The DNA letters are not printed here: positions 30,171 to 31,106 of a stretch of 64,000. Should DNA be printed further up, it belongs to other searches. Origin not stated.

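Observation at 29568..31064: About 35-bp inverted repeats bracket a two-gene HEPN-like + HExxH cassette with no recombinase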

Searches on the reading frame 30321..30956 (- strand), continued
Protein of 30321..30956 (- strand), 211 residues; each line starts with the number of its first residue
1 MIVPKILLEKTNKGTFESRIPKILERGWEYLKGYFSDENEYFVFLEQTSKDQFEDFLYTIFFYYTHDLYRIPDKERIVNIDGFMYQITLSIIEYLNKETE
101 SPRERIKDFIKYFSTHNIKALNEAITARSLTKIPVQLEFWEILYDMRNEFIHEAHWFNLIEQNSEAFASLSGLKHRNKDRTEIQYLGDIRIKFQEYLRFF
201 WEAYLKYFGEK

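Call 89: find_encoding_contigs(protein=P0008, flank=5000, max_places=2)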
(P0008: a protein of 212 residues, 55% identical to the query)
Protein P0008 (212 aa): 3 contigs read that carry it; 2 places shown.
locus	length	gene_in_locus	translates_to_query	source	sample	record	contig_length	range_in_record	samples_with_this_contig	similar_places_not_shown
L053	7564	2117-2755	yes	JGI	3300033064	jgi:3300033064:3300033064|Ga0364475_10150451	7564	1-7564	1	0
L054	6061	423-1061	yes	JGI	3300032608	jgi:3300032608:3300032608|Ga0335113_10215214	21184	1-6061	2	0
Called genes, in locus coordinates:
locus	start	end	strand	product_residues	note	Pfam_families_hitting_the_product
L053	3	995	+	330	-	?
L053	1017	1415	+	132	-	-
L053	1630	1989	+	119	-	-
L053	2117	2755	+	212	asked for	-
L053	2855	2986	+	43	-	-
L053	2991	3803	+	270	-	PF01471:PG_binding_1 (weak), PF13539:Peptidase_M15_4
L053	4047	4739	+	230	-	PF13365:Trypsin_2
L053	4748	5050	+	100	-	PF21784:Bflower (weak)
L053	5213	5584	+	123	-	PF07883:Cupin_2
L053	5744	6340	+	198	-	-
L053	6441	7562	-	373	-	?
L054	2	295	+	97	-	?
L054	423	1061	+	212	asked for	-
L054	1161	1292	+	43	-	-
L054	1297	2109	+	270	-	PF01471:PG_binding_1 (weak), PF13539:Peptidase_M15_4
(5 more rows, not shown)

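Call 97: search_protein_families(library=pfam, proteins=[P0075, P0076, P0077, P0079, P0081, P0082, P0083, P0084, P0086, P0088], max_evalue=0.03)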
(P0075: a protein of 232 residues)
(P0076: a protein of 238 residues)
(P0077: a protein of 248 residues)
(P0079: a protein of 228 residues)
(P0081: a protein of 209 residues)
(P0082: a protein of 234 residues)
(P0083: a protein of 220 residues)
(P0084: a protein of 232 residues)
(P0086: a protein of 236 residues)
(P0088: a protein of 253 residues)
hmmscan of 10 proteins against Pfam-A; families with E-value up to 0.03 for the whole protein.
P0075 (232 aa): 1 family
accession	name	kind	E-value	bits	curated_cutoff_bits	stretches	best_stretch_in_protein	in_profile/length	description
PF00874.25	PRD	-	0.0099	16.6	23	1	63-137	6-72/90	PRD domain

P0076 (238 aa): 2 families
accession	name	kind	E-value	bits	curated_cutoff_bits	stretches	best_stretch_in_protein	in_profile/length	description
PF08354.15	Fas1-AflB-like_hel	-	0.017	14.5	25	1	98-190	221-310/353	Fatty acid synthase subunit beta/Fas1-like, helical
PF22642.1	MinC_N_1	-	0.028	15.1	27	0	93-143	13-69/78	Cell-division inhibitor MinC, N-terminal domain-like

P0077 (248 aa): 0 families

P0079 (228 aa): 0 families

P0081 (209 aa): 0 families

P0082 (234 aa): 1 family
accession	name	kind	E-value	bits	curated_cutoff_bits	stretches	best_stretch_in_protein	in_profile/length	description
PF11554.13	DUF3232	-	0.019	15.5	27.4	0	79-150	43-116/152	Protein of unknown function (DUF3232)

P0083 (220 aa): 0 families

P0084 (232 aa): 1 family
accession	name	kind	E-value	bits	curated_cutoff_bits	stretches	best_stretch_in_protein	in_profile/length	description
PF09432.15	THP2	-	0.012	16.1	28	1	98-159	39-100/129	Tho complex subunit THP2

P0086 (236 aa): 1 family
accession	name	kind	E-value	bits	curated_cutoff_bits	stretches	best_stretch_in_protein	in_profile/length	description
PF04670.18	Gtr1_RagA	-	0.027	14.4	22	0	104-167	74-132/232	Gtr1/RagA G protein conserved region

P0088 (253 aa): 2 families
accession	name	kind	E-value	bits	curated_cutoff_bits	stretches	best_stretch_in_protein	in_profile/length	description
PF18735.6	HEPN_RiboL-PSP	-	0.0018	18.6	28.4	1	75-186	23-159/191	RiboL-PSP-HEPN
PF18739.6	HEPN_Apea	-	0.024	15.5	24.4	0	133-186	41-97/136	Apea-like HEPN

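Call 106: search_solved_structures(query=A3, max_evalue=10)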
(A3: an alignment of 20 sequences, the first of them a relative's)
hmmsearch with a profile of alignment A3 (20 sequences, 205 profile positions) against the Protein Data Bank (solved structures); distinct sequences matched with E-value up to 10: 0.

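Call 107: search_dna_similar(query=window:30321-30956:-, collection=phages, mode=protein, max_evalue=0.01, max_rows=10)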
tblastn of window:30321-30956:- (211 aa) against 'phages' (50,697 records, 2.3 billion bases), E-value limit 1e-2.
No match.
